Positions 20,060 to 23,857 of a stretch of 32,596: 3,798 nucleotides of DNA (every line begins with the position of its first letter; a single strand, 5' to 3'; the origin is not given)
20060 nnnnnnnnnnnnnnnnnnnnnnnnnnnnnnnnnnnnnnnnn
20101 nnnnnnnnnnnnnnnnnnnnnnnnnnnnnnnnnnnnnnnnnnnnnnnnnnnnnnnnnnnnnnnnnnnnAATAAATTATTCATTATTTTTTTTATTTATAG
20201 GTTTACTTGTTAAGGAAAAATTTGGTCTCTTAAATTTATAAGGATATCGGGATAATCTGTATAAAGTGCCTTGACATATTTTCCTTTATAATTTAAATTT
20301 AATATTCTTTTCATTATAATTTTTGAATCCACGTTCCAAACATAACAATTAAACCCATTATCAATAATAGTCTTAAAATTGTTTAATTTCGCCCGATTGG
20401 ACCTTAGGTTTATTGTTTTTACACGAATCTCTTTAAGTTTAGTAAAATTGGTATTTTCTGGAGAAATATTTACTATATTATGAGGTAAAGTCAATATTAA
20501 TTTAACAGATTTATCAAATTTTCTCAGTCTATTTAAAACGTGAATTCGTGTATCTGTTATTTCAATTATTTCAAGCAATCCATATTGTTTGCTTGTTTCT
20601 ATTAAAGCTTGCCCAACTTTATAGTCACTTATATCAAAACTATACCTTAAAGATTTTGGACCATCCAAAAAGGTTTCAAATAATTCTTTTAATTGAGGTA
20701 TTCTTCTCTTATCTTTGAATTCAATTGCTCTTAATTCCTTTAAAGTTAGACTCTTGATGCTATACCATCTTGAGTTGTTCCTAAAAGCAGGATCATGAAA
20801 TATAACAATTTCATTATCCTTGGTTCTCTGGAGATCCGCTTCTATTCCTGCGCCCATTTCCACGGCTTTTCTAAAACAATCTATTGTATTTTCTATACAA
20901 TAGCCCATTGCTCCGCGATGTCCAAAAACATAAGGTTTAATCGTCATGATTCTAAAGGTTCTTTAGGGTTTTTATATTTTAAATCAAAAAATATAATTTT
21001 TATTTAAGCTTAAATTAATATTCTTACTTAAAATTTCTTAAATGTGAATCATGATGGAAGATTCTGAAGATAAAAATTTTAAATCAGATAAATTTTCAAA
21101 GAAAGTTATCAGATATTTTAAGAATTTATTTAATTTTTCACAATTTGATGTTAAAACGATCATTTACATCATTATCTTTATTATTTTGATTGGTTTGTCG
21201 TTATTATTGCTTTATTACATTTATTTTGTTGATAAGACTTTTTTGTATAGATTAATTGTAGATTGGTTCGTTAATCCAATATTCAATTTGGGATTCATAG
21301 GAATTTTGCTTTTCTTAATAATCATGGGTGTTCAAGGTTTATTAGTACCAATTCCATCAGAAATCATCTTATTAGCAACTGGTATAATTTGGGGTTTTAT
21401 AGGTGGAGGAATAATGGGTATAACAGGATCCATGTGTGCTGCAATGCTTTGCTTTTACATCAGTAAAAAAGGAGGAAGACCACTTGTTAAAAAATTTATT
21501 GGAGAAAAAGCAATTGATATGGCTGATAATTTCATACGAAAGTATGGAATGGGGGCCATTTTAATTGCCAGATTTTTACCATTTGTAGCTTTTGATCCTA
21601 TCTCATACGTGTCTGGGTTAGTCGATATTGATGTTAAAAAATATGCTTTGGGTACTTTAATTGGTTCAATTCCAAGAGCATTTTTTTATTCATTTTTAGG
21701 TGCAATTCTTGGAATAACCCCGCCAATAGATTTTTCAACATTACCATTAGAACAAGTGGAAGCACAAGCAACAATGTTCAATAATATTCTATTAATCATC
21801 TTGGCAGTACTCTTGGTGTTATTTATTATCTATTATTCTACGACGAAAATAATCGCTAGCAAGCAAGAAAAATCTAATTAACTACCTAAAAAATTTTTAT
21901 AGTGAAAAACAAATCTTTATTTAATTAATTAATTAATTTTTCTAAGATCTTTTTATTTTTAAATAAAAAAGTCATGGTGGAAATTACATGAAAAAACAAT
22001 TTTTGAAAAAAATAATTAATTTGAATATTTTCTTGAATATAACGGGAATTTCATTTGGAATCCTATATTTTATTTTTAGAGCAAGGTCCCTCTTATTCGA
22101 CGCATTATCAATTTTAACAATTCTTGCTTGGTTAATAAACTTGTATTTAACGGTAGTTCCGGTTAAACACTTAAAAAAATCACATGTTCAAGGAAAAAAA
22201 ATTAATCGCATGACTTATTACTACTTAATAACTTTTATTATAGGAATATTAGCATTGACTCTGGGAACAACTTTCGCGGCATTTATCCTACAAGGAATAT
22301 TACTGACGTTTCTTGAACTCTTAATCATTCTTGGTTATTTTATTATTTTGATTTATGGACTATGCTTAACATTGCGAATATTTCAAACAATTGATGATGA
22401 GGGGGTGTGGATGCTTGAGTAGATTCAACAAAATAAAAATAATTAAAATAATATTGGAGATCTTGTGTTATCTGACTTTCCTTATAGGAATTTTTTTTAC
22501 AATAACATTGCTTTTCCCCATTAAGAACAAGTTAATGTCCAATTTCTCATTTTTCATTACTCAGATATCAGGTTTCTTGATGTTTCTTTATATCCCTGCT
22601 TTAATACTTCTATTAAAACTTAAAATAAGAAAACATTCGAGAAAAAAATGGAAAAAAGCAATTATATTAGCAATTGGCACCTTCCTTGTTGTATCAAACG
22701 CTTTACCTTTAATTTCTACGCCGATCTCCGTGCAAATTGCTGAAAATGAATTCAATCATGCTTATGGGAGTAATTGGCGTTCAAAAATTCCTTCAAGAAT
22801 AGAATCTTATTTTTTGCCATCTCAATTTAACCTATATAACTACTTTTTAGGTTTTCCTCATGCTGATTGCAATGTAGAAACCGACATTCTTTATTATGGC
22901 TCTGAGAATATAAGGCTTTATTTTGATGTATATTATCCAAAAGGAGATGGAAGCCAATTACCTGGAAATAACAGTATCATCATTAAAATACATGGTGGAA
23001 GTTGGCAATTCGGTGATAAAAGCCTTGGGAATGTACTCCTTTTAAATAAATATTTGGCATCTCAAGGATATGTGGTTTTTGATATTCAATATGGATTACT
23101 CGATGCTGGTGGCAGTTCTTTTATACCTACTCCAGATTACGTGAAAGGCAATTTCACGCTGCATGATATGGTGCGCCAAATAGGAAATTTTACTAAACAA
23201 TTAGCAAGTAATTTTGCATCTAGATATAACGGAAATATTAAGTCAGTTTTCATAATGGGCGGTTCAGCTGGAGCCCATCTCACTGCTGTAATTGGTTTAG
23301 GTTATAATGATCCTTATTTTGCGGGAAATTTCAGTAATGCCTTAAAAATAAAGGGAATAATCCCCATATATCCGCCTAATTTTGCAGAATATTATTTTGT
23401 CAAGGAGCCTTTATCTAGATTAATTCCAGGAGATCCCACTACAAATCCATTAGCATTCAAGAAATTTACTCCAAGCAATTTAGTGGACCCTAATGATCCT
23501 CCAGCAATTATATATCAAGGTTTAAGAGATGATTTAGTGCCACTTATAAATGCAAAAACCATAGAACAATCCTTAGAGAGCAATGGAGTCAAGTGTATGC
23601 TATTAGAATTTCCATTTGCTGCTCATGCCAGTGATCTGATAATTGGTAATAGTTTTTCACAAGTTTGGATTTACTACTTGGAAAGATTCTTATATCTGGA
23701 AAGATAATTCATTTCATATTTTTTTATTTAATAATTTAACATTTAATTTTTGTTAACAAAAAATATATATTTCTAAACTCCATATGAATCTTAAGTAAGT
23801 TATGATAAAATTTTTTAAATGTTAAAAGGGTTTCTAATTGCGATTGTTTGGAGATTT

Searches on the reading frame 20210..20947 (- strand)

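Call 8: search_protein_families(library=pfam, proteins=[window:20210-20947:-], max_evalue=0.001)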
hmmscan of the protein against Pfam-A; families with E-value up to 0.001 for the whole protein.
window:20210-20947:- (245 aa): 1 family
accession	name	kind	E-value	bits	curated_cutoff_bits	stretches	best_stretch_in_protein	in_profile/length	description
PF03009.23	GDPD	-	1.5e-20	74.8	23.6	1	10-234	1-243/244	Glycerophosphoryl diester phosphodiesterase family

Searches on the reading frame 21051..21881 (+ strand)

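Call 8: search_protein_families(library=pfam, proteins=[window:21051-21881:+], max_evalue=0.001)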
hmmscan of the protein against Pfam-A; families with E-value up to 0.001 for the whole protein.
window:21051-21881:+ (276 aa): 1 family
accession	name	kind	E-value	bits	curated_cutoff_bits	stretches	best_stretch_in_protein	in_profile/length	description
PF09335.16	VTT_dom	-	6e-28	98.2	33.9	1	101-218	1-122/123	VTT domain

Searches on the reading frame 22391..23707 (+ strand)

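Call 69: search_protein_families(library=pfam, proteins=[window:22391-23707:+], max_evalue=0.00001)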
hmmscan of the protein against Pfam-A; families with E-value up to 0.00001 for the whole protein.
window:22391-23707:+ (438 aa): 3 families
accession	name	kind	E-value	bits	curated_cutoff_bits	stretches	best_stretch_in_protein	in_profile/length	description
PF20434.5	BD-FAE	-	2.3e-23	83.3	26.8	1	179-394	2-214/215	BD-FAE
PF00135.34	COesterase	-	6e-09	35.8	27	1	176-300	86-199/515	Carboxylesterase family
PF00326.27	Peptidase_S9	-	8.1e-07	29.2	22.6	0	220-413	8-188/213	Prolyl oligopeptidase family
